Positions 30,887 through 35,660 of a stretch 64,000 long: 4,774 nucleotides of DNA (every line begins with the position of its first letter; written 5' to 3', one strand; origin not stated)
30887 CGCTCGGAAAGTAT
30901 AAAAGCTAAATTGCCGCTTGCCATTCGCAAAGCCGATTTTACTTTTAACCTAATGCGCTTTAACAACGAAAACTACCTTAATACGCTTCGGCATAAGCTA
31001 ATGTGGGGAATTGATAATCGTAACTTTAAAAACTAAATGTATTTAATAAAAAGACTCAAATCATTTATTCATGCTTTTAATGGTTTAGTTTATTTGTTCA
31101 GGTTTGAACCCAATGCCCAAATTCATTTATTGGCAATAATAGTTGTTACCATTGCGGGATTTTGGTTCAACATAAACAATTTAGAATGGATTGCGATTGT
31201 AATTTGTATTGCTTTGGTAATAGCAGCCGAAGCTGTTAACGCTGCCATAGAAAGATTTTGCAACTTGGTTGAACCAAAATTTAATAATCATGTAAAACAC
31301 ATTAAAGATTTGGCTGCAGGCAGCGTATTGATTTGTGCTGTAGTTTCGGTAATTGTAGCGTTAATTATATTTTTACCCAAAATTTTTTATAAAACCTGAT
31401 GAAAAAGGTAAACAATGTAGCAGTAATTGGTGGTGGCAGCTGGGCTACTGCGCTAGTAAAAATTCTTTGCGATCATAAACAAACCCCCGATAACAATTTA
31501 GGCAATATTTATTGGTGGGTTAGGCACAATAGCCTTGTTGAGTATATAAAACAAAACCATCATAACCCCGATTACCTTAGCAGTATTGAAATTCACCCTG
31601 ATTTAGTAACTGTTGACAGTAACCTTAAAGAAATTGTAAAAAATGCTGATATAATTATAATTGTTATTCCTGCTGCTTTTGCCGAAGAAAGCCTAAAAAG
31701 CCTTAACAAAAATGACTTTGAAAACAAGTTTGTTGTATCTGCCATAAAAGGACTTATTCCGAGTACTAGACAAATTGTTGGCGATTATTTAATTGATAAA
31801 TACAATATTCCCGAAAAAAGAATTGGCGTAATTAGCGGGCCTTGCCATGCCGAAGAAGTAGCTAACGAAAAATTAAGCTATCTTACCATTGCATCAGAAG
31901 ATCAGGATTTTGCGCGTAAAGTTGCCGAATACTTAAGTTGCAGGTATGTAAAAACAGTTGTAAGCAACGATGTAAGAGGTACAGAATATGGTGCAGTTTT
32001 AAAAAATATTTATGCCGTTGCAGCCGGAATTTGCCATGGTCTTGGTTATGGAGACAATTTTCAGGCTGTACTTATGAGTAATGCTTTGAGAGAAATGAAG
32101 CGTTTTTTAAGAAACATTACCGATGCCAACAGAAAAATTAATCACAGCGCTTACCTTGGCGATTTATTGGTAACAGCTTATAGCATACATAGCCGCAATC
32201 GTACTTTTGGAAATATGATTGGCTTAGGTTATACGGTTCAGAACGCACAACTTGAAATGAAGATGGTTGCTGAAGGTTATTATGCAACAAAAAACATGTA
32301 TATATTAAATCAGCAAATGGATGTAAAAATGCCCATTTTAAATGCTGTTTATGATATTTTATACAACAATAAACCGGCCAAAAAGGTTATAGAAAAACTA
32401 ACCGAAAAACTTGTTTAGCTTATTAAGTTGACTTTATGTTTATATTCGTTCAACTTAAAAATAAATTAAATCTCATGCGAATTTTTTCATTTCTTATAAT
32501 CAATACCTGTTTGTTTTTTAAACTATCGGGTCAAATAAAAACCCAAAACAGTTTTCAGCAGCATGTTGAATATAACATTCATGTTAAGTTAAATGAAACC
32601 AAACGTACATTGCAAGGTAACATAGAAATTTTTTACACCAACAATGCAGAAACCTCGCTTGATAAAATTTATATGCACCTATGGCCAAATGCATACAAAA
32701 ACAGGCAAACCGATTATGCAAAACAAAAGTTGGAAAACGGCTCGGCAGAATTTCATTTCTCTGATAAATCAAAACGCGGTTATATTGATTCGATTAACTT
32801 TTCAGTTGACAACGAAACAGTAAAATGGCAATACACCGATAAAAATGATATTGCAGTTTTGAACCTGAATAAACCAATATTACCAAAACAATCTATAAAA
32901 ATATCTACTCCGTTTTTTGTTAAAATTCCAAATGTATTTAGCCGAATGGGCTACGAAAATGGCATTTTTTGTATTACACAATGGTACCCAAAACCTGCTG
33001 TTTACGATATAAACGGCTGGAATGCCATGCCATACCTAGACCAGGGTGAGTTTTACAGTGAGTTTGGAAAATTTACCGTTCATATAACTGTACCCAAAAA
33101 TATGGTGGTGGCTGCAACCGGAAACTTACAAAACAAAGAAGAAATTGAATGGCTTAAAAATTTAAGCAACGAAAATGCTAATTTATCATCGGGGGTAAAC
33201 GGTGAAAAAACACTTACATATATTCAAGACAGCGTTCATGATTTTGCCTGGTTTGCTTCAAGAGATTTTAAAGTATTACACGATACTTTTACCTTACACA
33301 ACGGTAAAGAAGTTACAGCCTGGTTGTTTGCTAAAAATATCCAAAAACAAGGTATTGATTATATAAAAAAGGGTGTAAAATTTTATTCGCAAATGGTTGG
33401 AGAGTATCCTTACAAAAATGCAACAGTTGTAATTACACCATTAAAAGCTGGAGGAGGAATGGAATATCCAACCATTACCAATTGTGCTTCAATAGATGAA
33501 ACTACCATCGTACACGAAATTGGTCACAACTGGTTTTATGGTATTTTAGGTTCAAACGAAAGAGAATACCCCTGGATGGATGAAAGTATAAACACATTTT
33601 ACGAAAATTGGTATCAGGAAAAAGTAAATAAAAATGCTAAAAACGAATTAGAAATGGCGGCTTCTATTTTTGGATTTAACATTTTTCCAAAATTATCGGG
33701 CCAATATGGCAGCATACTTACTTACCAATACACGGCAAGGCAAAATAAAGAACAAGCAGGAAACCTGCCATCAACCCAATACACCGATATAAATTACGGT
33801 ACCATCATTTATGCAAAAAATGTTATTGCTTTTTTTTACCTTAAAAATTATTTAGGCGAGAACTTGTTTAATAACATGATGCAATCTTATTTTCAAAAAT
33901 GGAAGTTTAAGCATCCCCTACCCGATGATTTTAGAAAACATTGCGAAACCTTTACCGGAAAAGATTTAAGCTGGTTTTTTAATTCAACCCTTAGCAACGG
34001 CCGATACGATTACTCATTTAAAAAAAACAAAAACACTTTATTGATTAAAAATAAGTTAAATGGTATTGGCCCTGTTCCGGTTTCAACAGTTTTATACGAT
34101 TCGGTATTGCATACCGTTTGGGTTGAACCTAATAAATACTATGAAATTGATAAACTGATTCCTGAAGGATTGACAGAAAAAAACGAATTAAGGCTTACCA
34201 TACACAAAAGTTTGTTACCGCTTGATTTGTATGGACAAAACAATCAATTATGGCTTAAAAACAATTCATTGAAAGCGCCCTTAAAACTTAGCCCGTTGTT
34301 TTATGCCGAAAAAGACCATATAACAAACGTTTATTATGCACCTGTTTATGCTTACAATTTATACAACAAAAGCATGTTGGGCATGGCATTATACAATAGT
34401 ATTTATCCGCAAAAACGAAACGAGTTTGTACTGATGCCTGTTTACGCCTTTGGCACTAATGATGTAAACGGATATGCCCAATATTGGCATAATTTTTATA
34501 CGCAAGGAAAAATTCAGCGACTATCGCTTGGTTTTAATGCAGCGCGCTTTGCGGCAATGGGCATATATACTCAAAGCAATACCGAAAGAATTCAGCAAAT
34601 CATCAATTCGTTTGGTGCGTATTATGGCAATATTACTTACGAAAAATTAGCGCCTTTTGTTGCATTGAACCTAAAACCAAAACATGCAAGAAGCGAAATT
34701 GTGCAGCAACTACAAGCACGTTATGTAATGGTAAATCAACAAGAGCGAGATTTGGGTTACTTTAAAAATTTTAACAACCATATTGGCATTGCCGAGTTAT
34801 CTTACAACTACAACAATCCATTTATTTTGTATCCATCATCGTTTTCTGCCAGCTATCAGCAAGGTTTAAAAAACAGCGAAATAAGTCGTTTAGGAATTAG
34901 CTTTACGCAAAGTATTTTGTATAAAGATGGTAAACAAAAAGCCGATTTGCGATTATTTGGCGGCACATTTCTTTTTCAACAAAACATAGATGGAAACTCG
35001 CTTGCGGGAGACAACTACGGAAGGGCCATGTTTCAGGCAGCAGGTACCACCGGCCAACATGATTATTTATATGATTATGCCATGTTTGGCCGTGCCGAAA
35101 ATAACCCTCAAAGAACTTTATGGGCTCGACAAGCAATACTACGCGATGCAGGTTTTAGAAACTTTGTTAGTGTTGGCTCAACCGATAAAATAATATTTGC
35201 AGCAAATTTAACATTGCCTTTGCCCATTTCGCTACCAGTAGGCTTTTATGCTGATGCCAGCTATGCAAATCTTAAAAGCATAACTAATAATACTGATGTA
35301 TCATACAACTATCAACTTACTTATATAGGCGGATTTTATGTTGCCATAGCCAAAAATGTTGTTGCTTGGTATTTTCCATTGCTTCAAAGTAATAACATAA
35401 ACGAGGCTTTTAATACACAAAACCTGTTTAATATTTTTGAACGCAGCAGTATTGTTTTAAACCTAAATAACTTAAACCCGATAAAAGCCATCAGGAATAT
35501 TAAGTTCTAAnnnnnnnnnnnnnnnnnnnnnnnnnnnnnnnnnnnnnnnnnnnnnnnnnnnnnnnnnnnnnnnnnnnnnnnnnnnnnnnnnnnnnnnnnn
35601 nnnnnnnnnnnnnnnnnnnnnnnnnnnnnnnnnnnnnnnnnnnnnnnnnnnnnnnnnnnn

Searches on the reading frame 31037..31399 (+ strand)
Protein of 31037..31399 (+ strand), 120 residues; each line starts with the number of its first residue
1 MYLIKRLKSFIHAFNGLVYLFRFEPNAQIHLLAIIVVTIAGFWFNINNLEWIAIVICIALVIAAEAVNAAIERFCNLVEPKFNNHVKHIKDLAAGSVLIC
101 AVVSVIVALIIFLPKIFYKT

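Call 15: search_protein_families(library=ncbifam, proteins=[window:31037-31399:+], max_evalue=0.01)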
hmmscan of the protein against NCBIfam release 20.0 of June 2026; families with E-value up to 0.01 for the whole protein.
window:31037-31399:+ (120 aa): 0 families

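Call 81: search_protein_families(library=pfam, proteins=[window:31037-31399:+], max_evalue=0.001)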
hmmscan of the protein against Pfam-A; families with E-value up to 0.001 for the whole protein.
window:31037-31399:+ (120 aa): 1 family
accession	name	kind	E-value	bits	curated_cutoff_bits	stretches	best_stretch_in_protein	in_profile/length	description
PF01219.24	DAGK_prokar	-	8.7e-31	106.2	22.3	1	12-112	2-102/102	Prokaryotic diacylglycerol kinase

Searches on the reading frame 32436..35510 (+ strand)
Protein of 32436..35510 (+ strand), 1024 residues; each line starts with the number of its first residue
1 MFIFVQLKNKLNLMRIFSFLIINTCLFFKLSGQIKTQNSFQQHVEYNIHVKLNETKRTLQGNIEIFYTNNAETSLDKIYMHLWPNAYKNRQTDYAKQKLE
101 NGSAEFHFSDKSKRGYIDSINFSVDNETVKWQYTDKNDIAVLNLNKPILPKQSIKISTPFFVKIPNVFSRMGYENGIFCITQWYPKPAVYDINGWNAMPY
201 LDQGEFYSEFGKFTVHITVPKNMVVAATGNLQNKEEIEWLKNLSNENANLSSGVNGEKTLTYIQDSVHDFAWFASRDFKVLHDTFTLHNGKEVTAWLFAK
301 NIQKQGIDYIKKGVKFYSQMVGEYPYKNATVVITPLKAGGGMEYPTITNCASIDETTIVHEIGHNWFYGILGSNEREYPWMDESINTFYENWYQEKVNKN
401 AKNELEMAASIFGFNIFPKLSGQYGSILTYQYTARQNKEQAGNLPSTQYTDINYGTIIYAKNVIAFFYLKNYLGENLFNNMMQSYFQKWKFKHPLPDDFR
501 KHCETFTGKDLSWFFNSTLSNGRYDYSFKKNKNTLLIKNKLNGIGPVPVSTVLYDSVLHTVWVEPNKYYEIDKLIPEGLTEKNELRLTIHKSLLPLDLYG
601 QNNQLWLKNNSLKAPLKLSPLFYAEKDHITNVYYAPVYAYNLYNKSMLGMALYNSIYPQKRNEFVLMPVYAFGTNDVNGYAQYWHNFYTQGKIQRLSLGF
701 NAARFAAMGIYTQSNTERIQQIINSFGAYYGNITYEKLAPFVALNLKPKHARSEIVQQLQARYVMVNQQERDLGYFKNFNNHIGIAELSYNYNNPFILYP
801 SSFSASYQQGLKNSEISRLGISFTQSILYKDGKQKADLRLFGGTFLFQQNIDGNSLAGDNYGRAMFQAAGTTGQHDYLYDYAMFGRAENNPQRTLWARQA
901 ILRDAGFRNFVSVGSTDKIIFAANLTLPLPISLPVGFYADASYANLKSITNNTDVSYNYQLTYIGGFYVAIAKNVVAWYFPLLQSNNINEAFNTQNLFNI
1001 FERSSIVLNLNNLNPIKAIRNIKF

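Call 81: search_protein_families(library=pfam, proteins=[window:32436-35510:+], max_evalue=0.001)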
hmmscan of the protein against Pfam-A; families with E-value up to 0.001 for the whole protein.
window:32436-35510:+ (1024 aa): 1 family
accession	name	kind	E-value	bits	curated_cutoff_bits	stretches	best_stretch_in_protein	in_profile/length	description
PF01433.26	Peptidase_M1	-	4.7e-13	49.7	27.7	1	355-516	68-216/218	Peptidase family M1 domain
